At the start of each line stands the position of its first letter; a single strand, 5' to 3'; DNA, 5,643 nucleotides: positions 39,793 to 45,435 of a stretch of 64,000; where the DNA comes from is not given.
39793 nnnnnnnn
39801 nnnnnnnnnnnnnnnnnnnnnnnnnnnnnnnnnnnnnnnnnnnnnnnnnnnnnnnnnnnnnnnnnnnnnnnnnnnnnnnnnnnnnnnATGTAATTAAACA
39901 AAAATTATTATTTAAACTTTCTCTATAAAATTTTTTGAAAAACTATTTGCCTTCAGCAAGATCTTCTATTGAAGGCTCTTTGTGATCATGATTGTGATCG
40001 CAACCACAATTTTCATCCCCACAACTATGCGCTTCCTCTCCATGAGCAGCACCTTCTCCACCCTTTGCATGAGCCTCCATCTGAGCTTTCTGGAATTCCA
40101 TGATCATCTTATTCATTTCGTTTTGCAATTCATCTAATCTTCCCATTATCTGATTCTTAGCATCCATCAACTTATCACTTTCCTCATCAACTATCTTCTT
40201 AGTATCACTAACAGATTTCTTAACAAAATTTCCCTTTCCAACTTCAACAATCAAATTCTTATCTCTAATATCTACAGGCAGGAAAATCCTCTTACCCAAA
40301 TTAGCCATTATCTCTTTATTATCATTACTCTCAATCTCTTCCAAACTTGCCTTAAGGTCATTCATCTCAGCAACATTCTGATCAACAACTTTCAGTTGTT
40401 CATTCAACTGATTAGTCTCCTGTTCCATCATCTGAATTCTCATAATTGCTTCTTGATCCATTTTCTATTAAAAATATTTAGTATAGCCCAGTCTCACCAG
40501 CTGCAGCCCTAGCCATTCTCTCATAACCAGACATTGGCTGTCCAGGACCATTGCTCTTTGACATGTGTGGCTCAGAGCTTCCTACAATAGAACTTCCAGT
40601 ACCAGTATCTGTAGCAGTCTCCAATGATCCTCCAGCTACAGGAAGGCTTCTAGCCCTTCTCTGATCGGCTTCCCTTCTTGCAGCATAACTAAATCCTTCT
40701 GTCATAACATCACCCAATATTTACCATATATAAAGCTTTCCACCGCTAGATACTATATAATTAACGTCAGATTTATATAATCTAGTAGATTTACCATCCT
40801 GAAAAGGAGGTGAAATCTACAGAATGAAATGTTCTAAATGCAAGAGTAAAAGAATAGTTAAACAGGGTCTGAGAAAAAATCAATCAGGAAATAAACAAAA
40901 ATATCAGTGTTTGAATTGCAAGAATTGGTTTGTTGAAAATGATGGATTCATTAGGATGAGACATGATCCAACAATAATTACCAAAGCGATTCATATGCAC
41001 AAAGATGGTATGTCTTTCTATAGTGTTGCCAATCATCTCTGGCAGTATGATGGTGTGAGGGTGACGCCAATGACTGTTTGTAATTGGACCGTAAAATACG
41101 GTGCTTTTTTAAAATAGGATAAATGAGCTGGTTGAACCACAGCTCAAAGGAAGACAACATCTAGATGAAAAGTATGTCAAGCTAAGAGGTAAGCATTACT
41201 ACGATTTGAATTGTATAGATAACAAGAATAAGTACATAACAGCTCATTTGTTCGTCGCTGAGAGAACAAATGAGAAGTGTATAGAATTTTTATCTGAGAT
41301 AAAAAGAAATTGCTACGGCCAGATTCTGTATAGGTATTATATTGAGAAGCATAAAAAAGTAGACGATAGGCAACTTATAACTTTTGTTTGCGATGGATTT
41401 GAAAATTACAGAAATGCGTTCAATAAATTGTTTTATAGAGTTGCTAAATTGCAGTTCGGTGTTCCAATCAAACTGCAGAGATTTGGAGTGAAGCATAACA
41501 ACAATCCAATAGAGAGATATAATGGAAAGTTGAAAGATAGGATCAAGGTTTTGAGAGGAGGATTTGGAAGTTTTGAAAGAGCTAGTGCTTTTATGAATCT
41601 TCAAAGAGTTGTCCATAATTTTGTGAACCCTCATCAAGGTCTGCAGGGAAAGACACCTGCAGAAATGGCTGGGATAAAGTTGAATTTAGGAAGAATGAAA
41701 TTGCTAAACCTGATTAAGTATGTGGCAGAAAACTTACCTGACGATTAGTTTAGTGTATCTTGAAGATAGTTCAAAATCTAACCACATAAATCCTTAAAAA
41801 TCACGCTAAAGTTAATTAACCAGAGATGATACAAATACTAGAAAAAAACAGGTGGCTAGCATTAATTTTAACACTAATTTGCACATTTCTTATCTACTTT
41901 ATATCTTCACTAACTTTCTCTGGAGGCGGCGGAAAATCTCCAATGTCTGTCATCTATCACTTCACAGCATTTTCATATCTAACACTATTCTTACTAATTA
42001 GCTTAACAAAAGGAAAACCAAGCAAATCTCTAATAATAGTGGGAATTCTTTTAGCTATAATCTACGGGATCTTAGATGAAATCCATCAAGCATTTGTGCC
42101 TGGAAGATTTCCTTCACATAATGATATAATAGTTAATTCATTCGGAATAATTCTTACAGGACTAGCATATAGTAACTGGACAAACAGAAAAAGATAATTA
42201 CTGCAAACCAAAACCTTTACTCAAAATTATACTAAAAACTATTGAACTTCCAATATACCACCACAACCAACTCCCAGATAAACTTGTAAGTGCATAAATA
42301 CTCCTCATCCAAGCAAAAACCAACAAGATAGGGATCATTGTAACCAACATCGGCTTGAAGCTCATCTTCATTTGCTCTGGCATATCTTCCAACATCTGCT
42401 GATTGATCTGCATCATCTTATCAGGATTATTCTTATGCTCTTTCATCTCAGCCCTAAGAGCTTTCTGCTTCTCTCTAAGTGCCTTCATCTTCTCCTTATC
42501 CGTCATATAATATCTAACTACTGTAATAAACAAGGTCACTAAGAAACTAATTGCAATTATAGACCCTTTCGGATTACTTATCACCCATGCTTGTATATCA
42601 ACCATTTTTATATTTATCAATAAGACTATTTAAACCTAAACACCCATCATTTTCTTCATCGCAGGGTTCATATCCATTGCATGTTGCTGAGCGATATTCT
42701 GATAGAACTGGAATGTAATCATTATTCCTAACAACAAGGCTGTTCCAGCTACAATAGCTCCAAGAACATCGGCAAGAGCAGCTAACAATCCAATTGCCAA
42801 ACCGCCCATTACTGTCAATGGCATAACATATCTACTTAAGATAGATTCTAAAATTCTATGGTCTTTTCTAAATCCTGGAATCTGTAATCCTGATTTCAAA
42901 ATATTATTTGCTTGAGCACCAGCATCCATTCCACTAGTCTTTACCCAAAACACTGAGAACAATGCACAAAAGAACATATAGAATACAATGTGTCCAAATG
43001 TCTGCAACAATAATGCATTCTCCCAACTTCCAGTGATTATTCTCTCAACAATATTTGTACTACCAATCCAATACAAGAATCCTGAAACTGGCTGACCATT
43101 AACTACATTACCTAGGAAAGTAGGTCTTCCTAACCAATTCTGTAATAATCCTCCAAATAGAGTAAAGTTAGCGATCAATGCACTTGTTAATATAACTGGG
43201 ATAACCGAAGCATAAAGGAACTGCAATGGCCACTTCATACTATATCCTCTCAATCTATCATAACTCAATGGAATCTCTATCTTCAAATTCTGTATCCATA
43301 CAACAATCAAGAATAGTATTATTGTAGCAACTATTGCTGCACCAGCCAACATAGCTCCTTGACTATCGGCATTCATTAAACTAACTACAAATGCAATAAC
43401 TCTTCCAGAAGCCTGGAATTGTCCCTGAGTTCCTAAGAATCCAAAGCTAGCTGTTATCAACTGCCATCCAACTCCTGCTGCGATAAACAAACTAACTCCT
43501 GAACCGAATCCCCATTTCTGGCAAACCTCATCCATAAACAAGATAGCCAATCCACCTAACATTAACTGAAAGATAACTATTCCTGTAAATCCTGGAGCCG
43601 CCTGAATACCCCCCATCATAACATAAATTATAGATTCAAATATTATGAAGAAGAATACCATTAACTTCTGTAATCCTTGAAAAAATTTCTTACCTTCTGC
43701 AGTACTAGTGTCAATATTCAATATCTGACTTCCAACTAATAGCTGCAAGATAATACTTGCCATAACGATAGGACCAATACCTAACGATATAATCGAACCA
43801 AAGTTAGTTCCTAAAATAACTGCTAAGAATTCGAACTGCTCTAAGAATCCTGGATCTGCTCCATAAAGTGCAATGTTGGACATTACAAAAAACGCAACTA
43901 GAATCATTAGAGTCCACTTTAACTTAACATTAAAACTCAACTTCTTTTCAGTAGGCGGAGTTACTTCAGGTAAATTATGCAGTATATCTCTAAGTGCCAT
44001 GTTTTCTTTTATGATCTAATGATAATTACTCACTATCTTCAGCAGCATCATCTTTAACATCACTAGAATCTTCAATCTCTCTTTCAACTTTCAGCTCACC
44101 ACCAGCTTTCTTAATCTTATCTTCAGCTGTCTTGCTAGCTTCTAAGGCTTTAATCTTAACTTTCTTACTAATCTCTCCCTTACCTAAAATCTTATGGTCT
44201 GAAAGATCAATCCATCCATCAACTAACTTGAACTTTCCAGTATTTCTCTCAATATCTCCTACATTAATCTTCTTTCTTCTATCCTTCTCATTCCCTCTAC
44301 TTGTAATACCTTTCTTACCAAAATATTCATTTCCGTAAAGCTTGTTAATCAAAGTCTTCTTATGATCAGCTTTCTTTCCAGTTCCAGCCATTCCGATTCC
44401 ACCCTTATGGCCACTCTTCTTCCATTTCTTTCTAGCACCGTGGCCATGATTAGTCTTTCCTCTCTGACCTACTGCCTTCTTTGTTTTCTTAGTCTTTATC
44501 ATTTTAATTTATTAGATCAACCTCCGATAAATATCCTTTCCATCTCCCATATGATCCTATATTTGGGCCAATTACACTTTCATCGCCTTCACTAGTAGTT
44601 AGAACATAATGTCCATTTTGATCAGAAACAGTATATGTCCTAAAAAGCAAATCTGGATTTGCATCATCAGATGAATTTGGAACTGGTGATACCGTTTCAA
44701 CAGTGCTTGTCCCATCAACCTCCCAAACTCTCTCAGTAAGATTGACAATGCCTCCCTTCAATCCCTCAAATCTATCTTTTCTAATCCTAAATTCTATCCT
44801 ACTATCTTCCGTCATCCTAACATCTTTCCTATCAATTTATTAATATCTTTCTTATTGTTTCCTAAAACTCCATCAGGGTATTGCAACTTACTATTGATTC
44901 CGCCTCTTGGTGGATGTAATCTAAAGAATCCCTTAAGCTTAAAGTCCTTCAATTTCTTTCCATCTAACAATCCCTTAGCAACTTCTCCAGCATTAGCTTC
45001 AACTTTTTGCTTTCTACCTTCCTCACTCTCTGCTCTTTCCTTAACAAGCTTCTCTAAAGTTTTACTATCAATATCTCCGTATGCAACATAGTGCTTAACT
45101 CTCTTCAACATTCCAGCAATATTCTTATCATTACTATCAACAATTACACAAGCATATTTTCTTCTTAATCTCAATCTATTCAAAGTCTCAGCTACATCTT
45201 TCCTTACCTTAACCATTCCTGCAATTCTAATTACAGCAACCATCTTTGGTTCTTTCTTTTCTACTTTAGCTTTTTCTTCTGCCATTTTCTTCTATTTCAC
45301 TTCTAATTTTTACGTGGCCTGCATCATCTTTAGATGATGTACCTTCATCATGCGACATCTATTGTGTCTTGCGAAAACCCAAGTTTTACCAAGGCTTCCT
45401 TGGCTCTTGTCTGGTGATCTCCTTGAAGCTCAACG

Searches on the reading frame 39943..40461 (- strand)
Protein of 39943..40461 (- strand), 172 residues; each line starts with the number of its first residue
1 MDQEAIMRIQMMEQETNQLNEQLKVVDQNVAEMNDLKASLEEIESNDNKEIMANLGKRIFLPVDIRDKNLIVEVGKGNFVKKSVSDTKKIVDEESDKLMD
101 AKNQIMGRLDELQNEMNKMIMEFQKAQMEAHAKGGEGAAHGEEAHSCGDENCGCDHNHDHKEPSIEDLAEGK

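Call 5: search_protein_families(library=pfam, proteins=[window:39943-40461:-], max_evalue=0.01)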
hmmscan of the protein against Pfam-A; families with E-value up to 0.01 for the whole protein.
window:39943-40461:- (172 aa): 2 families
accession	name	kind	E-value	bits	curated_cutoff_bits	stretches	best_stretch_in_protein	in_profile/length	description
PF02996.22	Prefoldin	-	1.8e-14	54.1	23.2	1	13-127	2-118/120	Prefoldin subunit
PF14523.12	Syntaxin_2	-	0.00013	22.5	26.5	1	16-133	2-100/134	Syntaxin-like protein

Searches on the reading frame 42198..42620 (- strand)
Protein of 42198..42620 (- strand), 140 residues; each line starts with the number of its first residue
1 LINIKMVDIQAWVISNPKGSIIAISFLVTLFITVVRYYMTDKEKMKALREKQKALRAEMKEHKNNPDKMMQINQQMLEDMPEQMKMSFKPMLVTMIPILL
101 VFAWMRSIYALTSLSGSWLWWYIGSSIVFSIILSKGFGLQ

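Call 5: search_protein_families(library=pfam, proteins=[window:42198-42620:-], max_evalue=0.01)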
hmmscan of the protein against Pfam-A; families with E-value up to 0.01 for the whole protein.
window:42198-42620:- (140 aa): 5 families
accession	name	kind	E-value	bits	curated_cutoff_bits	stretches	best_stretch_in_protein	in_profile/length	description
PF01956.21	EMC3_TMCO1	-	1.4e-11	44.9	27.1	1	9-110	8-113/169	Integral membrane protein EMC3/TMCO1-like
PF09973.14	DUF2208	-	1.7e-05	25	24.3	1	11-112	14-115/231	Predicted membrane protein (DUF2208)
PF02096.25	60KD_IMP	-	0.00035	21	35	1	20-118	4-100/163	60Kd inner membrane protein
PF06103.16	DUF948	-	0.0031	18.1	37.2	1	20-85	4-68/89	Bacterial protein of unknown function (DUF948)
PF06295.17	ZapG-like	-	0.0044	17.5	33.5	1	22-84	1-65/123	Z-ring associated protein G-like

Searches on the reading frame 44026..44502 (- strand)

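Call 5: search_protein_families(library=pfam, proteins=[window:44026-44502:-], max_evalue=0.01)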
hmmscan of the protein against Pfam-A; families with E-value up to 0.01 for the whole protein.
window:44026-44502:- (158 aa): 1 family
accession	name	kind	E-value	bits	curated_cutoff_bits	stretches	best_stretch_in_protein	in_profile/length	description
PF00828.25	Ribosomal_L27A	-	6.3e-12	46.2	21.5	1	79-136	2-70/72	Ribosomal proteins 50S-L15, 50S-L18e, 60S-L27A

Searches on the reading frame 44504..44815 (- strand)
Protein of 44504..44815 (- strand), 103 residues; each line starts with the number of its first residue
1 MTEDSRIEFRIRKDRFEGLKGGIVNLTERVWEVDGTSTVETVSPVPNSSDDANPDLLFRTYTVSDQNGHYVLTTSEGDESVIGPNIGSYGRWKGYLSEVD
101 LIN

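Call 5: search_protein_families(library=pfam, proteins=[window:44504-44815:-], max_evalue=0.01)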
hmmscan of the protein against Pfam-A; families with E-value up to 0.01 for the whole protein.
window:44504-44815:- (103 aa): 0 families
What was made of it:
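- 44504..44815 (-): orf103, an acidic ORFan inserted between L30 and L15 (ATGA overlap with L30, 1 nt before L15). No Pfam hit (call 5).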

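Call 35: find_homologous_proteins(query=window:44504-44815:-, max_evalue=0.001)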
Query window:44504-44815:- (103 aa): 1 proteins with E <= 0.001 among 1 candidates.
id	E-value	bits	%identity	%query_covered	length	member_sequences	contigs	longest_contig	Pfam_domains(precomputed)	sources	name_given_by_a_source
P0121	2.6e-62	225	100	100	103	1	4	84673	-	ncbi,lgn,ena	-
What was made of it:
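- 44504..44815 (-): Only a self-hit (call 35).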

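Call 43: predict_structure(protein=window:44504-44815:-)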
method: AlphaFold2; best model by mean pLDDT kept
length: 103 residues; sequences in the alignment: 1
mean_pLDDT: 41.0   pTM: 0.29
mean pLDDT of the five models: 41.0, 38.1, 37.0, 35.9, 34.0
residues with pLDDT >= 90: 0; 70-90: 0; 50-70: 19; < 50: 84
segments of 3 or more residues with pLDDT < 50: 1-23, 32-36, 43-60, 66-71, 75-103
pLDDT, mean of each block of 10 residues (from residue 1): 36 43 50 49 41 40 48 42 27 36 34
secondary structure, 60 per line:
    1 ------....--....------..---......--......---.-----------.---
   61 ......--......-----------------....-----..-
elements in order: E7-10 H13-16 E28-33 E36-41 E61-66 E69-74 E92-95

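Call 47: search_protein_representatives(protein=window:44504-44815:-)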
Query: 103 residues. Proteins with E-value up to 0.001 (for the whole library): 8; up to 1e-10: 3; up to 1e-30: 1. The best 8 are listed.
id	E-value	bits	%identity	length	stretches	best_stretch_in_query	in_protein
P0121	8.2e-63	225.1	100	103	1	1-103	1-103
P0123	2.6e-23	98.2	32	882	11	35-79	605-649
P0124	2.2e-15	72.7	38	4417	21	29-71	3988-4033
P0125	5.7e-09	52.1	39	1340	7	30-75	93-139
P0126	9.7e-07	45.0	36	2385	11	32-71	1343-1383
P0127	5.2e-05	39.4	38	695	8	37-73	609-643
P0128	7.3e-05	38.9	37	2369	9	31-71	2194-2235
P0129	3.4e-04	36.8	27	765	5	3-43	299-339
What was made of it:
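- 44504..44815 (-): Exhaustive HMMER gives only partial hits to long repeat proteins (call 47).
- Tried and rejected: Exhaustive HMMER on orf103 gave partial hits to long repeat proteins only (call 47).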

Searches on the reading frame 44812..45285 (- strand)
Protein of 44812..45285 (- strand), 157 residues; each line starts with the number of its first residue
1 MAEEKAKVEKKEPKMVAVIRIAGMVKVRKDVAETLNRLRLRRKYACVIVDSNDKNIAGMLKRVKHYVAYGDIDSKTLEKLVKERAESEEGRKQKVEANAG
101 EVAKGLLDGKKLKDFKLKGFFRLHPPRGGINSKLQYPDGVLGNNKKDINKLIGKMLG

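Call 5: search_protein_families(library=pfam, proteins=[window:44812-45285:-], max_evalue=0.01)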
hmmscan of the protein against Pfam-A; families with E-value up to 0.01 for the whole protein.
window:44812-45285:- (157 aa): 1 family
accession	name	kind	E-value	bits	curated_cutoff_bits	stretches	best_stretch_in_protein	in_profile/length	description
PF00327.25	Ribosomal_L30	-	2.3e-13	50.2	23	1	17-67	2-51/51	Ribosomal protein L30p/L7e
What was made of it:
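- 44812..45285 (-): uL30 (157 aa) with a K/E-rich N-terminal extension of about 14 aa ahead of the conserved VAVIRI. It is now the downstream neighbour of the block. Call 5: PF00327 2.3e-13.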
